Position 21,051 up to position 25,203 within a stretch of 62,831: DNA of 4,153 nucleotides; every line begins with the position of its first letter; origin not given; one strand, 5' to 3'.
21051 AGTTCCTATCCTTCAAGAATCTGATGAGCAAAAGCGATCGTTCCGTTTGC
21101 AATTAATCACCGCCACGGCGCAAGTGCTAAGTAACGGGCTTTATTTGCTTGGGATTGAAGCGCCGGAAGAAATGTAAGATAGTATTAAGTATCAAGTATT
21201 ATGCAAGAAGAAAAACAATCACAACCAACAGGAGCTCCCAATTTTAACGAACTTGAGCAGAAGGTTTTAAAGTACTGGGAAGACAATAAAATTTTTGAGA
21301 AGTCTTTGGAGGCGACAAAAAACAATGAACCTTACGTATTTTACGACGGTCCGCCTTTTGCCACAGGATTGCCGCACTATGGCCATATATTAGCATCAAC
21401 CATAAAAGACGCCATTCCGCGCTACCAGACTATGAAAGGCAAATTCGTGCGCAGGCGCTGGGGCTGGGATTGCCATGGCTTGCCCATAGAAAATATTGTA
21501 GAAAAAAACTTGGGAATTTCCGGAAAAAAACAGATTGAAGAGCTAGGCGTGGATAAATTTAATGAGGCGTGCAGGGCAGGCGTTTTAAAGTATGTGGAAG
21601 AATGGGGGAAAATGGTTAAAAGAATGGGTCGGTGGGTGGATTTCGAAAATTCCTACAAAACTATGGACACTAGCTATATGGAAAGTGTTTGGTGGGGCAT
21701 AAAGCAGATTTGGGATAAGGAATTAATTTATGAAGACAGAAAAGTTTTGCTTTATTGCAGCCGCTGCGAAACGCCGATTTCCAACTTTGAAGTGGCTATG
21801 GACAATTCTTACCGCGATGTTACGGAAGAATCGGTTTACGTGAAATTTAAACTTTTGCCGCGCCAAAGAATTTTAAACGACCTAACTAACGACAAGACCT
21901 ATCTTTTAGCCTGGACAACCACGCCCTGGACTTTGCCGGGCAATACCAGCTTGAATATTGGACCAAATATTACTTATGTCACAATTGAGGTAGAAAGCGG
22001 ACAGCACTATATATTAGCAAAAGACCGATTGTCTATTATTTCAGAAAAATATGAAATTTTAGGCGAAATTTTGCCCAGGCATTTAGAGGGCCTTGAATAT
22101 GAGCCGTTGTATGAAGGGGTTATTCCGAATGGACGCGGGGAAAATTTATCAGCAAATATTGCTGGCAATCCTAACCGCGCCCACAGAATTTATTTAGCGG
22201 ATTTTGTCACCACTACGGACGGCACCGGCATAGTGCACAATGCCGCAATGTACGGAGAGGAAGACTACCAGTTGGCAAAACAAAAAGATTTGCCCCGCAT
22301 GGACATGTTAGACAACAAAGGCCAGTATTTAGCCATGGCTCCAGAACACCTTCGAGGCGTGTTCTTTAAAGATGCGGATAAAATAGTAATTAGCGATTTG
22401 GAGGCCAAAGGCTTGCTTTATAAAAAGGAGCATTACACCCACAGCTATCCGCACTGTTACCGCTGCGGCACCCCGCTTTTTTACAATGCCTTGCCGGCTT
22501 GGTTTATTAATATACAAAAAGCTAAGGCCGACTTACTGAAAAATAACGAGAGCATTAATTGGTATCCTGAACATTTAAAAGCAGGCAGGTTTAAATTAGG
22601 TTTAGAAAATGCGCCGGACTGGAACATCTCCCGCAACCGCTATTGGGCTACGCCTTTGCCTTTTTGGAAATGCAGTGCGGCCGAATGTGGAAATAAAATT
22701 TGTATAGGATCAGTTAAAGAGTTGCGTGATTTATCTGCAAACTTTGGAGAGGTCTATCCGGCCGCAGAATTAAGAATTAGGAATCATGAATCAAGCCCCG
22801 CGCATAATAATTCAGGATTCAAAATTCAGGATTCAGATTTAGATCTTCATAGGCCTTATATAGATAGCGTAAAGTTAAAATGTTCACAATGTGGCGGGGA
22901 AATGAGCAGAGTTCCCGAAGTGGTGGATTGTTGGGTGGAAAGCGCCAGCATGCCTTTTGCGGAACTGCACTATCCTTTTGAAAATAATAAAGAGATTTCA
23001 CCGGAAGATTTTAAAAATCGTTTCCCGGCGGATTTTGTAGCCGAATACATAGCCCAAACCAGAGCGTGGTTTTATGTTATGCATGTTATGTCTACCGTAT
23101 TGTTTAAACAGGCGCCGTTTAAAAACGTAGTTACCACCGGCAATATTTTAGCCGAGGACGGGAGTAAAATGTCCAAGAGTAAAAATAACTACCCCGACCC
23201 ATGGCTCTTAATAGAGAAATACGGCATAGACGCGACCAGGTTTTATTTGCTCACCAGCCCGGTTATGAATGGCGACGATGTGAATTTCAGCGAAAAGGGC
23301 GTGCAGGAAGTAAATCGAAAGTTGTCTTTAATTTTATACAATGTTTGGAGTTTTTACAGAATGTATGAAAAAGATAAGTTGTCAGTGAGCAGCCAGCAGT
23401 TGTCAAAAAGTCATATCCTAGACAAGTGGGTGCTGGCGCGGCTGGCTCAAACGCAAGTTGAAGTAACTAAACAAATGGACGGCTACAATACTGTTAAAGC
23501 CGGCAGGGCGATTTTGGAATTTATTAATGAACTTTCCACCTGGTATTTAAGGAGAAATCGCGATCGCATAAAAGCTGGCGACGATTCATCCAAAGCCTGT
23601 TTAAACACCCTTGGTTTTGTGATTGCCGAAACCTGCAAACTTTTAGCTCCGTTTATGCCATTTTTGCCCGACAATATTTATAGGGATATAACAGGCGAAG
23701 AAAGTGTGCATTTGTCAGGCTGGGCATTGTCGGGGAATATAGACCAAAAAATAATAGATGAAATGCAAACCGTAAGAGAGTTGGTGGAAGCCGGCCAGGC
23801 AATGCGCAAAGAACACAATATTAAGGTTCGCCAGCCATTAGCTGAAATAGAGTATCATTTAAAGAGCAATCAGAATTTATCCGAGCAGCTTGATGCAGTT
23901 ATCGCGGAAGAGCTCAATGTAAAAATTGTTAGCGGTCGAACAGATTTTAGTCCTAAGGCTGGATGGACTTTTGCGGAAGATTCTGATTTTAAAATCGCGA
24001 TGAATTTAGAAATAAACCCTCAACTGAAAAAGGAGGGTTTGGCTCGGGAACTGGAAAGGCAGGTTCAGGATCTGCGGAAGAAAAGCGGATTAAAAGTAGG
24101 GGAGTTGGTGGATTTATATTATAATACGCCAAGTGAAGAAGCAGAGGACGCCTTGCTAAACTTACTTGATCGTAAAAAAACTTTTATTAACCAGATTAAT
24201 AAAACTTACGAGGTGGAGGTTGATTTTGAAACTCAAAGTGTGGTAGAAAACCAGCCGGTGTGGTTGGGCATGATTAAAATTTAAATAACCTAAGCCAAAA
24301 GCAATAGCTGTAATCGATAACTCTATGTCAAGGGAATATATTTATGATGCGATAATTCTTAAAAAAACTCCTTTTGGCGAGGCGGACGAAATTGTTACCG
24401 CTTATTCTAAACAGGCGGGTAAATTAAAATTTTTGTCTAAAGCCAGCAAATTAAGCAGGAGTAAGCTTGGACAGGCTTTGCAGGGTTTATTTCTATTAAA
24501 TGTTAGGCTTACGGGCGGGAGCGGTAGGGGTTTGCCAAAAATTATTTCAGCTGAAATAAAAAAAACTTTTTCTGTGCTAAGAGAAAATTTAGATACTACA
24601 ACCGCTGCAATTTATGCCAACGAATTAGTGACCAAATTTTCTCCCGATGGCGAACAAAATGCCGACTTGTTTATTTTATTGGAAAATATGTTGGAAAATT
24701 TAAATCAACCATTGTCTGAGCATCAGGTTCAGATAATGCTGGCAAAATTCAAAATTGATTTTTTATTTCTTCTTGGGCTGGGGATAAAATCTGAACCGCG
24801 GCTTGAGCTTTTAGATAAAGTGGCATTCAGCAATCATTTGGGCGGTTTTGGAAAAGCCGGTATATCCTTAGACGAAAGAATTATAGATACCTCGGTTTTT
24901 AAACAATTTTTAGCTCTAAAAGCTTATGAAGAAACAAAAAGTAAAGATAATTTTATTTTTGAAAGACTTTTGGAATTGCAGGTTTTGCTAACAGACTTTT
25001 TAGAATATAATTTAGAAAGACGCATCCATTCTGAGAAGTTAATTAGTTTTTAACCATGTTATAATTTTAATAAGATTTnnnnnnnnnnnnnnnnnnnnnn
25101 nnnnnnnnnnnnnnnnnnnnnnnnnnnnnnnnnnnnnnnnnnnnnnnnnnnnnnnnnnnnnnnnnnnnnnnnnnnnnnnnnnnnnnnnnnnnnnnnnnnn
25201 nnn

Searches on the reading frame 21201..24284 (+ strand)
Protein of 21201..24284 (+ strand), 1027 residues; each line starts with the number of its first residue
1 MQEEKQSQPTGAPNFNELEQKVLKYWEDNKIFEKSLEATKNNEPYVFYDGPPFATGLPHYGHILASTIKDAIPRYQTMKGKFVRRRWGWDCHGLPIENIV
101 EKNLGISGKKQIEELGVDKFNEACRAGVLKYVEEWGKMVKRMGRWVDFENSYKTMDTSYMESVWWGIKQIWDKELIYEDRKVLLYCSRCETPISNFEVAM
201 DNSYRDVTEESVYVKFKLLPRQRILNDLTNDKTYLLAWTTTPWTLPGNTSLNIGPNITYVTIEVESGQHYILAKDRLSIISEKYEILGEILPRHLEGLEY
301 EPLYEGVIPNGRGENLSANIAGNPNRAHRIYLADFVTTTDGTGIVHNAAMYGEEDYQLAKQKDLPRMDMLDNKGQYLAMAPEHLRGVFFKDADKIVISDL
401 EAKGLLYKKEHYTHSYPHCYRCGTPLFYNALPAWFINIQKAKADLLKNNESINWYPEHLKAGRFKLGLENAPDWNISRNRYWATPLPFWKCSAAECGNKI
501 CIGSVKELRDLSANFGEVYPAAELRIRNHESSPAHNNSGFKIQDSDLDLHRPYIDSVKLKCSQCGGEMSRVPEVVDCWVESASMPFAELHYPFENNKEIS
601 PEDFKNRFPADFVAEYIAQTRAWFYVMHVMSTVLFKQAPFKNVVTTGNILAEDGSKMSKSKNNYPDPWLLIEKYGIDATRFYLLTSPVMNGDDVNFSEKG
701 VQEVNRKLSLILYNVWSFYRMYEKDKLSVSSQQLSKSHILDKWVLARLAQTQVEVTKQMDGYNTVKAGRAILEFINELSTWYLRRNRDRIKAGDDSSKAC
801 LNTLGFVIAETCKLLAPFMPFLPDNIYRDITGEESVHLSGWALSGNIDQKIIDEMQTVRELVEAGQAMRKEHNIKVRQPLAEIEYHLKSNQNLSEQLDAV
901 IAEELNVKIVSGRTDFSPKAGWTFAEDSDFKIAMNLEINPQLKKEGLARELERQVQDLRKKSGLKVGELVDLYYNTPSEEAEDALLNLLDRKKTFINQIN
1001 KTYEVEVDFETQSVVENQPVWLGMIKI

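Call 8: search_protein_families(library=pfam, proteins=[window:21201-24284:+], max_evalue=0.001)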
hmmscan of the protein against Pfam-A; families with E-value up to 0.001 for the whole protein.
window:21201-24284:+ (1027 aa): 4 families
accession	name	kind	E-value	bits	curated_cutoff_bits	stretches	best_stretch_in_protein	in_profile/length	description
PF00133.28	tRNA-synt_1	-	7.2e-127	424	22.7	1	22-690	2-409/414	tRNA synthetases class I (I, L, M and V)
PF08264.19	Anticodon_1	-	1.5e-29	103.2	25.1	1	741-881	1-145/148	Anticodon-binding domain of tRNA ligase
PF09334.17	tRNA-synt_1g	-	1.7e-14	53.8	20.1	2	628-714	299-385/391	tRNA synthetases class I (M)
PF19302.4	DUF5915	-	4.1e-13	49.8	27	1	919-993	89-158/195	Domain of unknown function (DUF5915)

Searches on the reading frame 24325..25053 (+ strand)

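Call 8: search_protein_families(library=pfam, proteins=[window:24325-25053:+], max_evalue=0.001)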
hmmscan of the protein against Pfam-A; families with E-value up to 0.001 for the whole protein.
window:24325-25053:+ (242 aa): 2 families
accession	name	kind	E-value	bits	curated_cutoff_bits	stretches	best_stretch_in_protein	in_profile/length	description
PF11967.14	RecO_N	-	9.5e-15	54.8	27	1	1-82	1-80/80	Recombination protein O N terminal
PF02565.21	RecO_C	-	1e-10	42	22.1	1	86-154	1-66/157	Recombination protein O C terminal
